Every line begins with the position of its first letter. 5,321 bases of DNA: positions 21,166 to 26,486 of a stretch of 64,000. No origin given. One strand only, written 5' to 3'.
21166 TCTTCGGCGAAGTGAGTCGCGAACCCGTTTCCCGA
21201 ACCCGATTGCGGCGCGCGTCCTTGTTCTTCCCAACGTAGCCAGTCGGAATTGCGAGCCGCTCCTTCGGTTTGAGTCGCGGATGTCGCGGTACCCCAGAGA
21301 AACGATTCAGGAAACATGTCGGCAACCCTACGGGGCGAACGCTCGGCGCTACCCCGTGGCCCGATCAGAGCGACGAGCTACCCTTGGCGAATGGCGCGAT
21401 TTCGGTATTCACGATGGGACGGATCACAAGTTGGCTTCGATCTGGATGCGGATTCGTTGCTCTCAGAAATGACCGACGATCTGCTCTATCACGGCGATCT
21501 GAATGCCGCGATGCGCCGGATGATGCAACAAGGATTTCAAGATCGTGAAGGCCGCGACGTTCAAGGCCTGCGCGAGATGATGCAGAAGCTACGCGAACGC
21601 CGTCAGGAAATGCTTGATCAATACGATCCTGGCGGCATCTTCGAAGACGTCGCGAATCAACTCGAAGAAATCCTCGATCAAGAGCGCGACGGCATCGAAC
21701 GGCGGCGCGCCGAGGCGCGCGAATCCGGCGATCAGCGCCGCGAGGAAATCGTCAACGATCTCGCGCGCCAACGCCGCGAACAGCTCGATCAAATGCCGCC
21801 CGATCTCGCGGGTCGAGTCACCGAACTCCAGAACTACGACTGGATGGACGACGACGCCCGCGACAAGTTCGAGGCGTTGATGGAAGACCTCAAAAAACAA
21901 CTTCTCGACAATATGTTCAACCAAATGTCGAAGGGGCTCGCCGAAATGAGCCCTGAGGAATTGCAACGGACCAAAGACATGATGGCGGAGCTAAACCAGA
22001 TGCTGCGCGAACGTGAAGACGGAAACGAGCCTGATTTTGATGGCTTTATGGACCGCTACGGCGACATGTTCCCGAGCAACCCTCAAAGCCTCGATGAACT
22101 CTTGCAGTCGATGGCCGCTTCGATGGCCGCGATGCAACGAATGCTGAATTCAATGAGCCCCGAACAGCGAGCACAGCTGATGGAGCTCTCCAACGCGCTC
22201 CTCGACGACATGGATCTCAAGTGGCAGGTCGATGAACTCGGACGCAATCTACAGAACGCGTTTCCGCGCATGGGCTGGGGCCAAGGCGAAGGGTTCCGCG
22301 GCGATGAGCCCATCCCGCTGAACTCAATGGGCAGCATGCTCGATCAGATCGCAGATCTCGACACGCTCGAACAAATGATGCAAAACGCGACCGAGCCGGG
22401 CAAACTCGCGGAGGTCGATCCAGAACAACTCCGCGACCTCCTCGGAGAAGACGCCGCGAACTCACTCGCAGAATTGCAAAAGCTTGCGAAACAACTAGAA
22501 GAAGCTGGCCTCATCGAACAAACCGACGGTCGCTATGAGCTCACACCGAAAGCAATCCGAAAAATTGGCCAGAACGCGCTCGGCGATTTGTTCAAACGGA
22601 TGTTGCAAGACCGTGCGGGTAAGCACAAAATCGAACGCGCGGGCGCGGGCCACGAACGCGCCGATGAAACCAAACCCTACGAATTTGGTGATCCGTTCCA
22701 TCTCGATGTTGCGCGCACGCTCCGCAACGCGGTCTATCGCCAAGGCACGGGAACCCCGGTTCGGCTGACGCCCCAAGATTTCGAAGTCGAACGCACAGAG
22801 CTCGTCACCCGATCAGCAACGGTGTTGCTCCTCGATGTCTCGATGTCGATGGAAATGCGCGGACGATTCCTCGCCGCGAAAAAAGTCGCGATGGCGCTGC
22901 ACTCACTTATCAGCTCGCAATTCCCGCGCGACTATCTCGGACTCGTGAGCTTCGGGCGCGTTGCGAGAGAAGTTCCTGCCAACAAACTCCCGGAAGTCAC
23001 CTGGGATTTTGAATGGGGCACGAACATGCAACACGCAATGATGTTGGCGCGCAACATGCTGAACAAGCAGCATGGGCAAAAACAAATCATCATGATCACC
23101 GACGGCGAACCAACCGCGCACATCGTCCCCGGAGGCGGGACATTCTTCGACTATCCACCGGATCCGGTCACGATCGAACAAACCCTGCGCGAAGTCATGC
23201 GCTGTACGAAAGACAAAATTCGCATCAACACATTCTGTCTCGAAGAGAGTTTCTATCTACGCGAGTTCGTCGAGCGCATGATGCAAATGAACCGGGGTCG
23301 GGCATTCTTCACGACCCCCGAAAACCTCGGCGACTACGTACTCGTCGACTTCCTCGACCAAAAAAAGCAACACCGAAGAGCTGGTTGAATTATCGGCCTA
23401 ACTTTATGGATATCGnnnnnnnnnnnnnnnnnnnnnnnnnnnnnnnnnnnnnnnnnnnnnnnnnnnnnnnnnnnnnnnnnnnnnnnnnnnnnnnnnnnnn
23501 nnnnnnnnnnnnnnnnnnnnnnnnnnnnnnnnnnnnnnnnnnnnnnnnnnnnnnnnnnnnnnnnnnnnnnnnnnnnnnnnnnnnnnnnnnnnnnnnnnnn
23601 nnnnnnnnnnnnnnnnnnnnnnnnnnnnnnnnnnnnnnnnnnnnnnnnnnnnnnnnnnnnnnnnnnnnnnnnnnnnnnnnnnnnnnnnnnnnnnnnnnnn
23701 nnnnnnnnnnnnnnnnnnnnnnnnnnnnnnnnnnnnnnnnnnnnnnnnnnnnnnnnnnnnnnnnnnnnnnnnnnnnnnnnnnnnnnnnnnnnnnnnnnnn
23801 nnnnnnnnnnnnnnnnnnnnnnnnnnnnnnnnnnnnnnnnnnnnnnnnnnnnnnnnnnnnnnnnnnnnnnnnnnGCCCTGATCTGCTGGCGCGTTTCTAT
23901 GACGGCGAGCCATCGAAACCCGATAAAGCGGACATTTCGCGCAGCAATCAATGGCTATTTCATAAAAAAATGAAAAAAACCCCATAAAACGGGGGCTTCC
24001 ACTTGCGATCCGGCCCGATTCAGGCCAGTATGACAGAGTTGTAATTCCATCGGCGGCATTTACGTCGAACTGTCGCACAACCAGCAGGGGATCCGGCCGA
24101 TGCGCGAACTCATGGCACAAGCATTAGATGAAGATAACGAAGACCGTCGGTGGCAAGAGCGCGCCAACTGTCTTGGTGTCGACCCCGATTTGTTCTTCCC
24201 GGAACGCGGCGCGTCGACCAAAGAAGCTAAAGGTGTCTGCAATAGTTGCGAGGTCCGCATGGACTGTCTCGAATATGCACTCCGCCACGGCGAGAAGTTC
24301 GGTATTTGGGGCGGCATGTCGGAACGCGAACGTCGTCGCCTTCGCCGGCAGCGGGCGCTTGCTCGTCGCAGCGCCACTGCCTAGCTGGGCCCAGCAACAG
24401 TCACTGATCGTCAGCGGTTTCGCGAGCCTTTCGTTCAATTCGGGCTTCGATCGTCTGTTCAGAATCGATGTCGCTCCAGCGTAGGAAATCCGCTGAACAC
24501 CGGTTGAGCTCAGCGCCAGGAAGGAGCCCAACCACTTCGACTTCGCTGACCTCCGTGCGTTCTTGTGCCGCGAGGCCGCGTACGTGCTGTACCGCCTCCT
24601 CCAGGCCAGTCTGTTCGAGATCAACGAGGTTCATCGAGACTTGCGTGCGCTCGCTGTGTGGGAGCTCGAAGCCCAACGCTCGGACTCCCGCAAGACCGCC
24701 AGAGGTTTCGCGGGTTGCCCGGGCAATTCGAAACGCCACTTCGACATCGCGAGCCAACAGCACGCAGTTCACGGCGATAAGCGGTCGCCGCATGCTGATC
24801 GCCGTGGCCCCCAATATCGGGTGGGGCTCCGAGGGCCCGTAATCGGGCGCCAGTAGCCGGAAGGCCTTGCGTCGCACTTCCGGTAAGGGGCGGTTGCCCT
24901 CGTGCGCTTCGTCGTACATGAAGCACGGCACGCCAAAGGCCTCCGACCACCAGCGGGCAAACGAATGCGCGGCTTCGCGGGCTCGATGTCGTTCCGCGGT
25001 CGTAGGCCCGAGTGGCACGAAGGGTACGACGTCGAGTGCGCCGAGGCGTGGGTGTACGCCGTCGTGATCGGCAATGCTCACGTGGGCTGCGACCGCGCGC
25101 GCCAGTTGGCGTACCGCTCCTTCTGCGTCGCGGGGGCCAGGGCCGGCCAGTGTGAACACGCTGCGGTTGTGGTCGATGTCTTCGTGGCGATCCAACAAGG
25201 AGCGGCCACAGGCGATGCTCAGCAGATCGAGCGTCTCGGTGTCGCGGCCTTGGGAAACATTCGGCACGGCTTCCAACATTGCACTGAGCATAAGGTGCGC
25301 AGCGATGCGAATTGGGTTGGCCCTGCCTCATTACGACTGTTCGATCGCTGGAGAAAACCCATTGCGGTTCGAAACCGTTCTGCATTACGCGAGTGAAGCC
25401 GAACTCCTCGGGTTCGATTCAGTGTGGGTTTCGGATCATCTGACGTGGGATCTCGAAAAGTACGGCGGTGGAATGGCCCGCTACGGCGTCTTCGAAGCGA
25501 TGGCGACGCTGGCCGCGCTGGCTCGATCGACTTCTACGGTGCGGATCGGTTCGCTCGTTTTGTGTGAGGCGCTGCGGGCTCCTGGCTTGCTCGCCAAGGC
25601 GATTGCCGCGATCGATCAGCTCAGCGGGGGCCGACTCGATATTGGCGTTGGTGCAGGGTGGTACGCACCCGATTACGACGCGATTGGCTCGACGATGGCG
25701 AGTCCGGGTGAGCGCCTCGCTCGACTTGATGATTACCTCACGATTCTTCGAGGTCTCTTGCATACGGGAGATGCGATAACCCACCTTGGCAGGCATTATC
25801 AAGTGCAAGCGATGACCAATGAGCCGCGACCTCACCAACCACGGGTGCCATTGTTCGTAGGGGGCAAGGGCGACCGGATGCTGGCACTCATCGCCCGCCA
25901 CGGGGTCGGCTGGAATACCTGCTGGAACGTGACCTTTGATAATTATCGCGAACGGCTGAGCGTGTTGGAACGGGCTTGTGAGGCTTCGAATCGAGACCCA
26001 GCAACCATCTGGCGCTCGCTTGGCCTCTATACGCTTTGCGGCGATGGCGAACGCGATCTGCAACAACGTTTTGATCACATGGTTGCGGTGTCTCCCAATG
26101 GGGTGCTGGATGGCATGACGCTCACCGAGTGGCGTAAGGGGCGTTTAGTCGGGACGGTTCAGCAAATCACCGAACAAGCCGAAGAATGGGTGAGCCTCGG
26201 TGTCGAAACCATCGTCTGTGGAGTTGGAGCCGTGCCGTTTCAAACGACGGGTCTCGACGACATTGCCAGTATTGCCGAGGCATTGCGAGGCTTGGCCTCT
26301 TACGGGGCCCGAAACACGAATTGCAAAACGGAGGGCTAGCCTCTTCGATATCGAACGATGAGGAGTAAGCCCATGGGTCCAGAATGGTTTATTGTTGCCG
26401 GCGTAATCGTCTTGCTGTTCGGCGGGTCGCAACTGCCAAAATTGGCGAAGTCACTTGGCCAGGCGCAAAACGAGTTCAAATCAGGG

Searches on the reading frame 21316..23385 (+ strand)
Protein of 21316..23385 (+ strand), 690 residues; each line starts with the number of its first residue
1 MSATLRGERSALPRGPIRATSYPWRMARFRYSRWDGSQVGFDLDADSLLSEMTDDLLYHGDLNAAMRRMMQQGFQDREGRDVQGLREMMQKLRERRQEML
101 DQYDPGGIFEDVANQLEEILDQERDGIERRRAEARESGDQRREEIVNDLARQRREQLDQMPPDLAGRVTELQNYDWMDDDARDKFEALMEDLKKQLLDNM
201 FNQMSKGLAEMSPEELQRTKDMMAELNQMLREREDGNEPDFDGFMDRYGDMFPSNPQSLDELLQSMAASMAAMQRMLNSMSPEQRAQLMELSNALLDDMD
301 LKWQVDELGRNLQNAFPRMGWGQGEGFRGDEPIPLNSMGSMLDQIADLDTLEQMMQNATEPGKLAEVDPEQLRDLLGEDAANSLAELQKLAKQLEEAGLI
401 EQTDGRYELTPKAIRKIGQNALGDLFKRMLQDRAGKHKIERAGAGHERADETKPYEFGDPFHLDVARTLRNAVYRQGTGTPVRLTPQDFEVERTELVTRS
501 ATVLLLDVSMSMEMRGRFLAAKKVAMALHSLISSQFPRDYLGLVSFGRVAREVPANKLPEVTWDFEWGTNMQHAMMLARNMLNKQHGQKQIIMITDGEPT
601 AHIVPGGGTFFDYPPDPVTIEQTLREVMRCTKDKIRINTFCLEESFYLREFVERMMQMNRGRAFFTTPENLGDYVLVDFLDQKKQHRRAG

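Call 7: search_protein_families(library=pfam, proteins=[window:21316-23385:+], max_evalue=0.001)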
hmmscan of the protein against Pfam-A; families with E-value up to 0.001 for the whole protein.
window:21316-23385:+ (690 aa): 2 families
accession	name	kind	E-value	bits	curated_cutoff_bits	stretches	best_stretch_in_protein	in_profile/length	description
PF13519.12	VWA_2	-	8.3e-11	42.9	27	1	502-598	1-107/107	von Willebrand factor type A domain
PF06969.22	HemN_C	-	5.5e-05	23.6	24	1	366-414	20-65/67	HemN C-terminal domain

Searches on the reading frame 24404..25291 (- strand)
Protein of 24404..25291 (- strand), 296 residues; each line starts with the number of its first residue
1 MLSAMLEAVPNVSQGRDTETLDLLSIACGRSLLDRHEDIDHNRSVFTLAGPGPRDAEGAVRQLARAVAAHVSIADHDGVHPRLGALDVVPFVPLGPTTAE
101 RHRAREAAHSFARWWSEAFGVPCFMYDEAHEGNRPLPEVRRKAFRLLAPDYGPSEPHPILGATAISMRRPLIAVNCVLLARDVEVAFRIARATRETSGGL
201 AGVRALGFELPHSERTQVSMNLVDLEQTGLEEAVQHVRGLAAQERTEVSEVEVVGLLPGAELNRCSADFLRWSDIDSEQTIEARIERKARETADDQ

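Call 7: search_protein_families(library=pfam, proteins=[window:24404-25291:-], max_evalue=0.001)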
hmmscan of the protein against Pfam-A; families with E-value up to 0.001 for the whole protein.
window:24404-25291:- (296 aa): 2 families
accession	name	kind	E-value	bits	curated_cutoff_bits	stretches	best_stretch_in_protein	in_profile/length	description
PF07837.17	FTCD_N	-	5e-35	121.3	27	1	6-167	2-175/176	Formiminotransferase domain, N-terminal subdomain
PF02971.19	FTCD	-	5e-15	56.1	24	1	171-284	2-124/145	Formiminotransferase domain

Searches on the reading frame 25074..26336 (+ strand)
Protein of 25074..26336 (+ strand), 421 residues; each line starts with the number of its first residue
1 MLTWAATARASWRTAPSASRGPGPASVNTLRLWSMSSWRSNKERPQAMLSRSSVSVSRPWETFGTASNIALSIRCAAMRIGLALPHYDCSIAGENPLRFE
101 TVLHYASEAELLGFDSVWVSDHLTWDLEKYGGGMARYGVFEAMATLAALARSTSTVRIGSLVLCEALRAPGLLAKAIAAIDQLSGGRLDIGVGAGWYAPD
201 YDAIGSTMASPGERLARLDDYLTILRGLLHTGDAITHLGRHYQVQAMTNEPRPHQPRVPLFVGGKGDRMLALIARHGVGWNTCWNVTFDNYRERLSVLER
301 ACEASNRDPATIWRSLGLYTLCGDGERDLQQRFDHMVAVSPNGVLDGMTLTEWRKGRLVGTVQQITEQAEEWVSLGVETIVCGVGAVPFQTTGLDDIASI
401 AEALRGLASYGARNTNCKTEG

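Call 7: search_protein_families(library=pfam, proteins=[window:25074-26336:+], max_evalue=0.001)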
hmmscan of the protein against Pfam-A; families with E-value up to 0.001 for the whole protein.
window:25074-26336:+ (421 aa): 1 family
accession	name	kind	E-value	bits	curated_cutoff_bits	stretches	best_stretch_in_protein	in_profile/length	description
PF00296.26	Bac_luciferase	-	3.4e-49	168.4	27.9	1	96-377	19-312/314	Luciferase-like monooxygenase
